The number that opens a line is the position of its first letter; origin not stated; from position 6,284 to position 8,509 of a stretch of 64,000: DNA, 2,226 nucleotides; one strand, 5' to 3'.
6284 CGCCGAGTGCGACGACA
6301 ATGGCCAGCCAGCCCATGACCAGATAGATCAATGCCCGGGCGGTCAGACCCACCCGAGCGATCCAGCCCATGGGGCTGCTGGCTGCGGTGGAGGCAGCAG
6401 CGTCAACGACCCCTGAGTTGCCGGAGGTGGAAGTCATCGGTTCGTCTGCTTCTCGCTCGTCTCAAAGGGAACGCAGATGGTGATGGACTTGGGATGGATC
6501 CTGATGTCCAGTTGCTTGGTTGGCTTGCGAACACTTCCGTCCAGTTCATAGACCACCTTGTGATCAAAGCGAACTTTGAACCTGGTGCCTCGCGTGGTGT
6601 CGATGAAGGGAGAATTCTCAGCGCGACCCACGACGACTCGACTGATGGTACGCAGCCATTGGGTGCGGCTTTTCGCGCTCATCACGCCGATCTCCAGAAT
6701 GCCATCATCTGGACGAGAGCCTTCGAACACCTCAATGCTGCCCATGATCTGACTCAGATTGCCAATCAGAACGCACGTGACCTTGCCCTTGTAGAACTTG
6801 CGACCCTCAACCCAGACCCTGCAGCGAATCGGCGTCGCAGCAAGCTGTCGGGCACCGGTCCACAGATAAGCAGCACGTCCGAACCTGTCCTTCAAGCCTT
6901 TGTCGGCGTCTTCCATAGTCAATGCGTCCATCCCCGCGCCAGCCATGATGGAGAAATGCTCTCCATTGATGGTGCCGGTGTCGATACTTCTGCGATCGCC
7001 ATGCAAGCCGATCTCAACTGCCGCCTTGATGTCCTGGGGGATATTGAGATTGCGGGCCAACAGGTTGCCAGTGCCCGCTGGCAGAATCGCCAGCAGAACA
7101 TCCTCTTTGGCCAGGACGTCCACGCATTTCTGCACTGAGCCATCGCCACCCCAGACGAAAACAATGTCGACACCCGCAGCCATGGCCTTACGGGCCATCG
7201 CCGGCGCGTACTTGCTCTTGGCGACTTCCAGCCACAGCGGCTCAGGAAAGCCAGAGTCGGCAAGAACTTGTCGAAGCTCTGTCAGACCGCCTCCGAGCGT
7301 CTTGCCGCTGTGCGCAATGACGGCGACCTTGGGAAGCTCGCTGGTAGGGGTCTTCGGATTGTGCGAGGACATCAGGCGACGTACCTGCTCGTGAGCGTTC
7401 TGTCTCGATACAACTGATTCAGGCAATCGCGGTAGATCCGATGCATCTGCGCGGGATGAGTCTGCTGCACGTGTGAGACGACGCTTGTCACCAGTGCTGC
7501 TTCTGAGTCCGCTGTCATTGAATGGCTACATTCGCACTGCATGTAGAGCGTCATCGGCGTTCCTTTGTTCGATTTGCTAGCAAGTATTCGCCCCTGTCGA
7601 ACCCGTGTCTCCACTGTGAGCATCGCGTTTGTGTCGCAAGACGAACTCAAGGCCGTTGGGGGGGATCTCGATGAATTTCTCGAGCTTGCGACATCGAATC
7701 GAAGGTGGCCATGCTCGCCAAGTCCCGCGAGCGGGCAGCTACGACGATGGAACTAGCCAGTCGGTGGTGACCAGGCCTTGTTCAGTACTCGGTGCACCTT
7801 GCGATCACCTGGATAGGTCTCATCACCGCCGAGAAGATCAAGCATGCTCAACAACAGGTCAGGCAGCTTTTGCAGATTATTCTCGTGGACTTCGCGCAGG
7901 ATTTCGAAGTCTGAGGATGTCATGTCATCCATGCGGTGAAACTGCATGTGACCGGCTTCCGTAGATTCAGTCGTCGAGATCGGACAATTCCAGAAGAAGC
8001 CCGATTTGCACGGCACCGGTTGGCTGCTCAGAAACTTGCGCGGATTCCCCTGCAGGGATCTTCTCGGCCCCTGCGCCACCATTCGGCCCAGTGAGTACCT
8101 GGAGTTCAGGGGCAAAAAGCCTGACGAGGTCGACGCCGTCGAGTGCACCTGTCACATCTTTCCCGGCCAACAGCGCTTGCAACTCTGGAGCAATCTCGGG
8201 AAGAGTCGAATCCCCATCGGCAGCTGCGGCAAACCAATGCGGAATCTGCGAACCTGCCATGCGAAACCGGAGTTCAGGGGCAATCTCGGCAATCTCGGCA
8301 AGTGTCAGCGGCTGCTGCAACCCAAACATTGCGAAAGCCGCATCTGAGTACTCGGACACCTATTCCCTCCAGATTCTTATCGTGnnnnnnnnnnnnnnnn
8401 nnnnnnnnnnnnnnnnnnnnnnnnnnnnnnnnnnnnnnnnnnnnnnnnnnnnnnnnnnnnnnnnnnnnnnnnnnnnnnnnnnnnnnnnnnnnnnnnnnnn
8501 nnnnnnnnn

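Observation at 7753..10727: Tail of the pil operon: a TadZ/CpaE-like ParA ATPase embedded among four orphan acidic proteins in a type IVa (not Tad) locus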

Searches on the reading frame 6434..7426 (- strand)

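Call 95: search_protein_families(library=pfam, proteins=[window:6434-7426:-], max_evalue=0.001)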
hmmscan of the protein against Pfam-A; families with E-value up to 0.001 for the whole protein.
window:6434-7426:- (330 aa): 2 families
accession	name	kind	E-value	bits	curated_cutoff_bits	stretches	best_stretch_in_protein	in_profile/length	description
PF00781.29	DAGK_cat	-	3e-20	72.5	23.6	1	40-152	10-124/125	Diacylglycerol kinase catalytic domain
PF19279.4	YegS_C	-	1.4e-14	54.5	27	1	163-318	4-157/158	YegS C-terminal NAD kinase beta sandwich-like domain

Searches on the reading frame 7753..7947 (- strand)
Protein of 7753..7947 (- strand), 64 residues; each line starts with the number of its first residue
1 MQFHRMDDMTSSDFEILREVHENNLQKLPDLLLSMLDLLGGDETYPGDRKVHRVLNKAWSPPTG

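Call 4: search_protein_families(library=pfam, proteins=[window:7753-7947:-], max_evalue=0.1)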
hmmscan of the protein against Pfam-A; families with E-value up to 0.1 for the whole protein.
window:7753-7947:- (64 aa): 0 families

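Call 5: search_protein_families(library=ncbifam, proteins=[window:7753-7947:-], max_evalue=0.1)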
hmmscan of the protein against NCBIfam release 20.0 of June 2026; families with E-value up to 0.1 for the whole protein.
window:7753-7947:- (64 aa): 0 families

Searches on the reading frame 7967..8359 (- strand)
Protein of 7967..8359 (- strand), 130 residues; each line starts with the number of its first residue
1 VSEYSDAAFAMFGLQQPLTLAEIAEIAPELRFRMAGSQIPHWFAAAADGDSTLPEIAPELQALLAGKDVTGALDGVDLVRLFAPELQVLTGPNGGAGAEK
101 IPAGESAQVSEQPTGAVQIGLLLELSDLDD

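Call 4: search_protein_families(library=pfam, proteins=[window:7967-8359:-], max_evalue=0.1)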
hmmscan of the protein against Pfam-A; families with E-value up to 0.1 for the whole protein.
window:7967-8359:- (130 aa): 0 families

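Call 5: search_protein_families(library=ncbifam, proteins=[window:7967-8359:-], max_evalue=0.1)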
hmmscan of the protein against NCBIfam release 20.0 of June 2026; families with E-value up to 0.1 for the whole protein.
window:7967-8359:- (130 aa): 0 families

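Call 105: search_solved_structures(query=A4, max_evalue=10)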
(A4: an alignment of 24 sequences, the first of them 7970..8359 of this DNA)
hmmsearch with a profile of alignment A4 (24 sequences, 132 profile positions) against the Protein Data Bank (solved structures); distinct sequences matched with E-value up to 10: 2.
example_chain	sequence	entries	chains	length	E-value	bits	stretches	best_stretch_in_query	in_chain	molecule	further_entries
8a3w_G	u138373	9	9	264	0.42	14.1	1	60-114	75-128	60S ribosomal protein L7a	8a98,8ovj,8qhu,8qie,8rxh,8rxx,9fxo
3jcs_G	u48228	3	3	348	0.78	13.2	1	61-113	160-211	ribosomal protein L8e | eL8 | 60S ribosomal protein L7a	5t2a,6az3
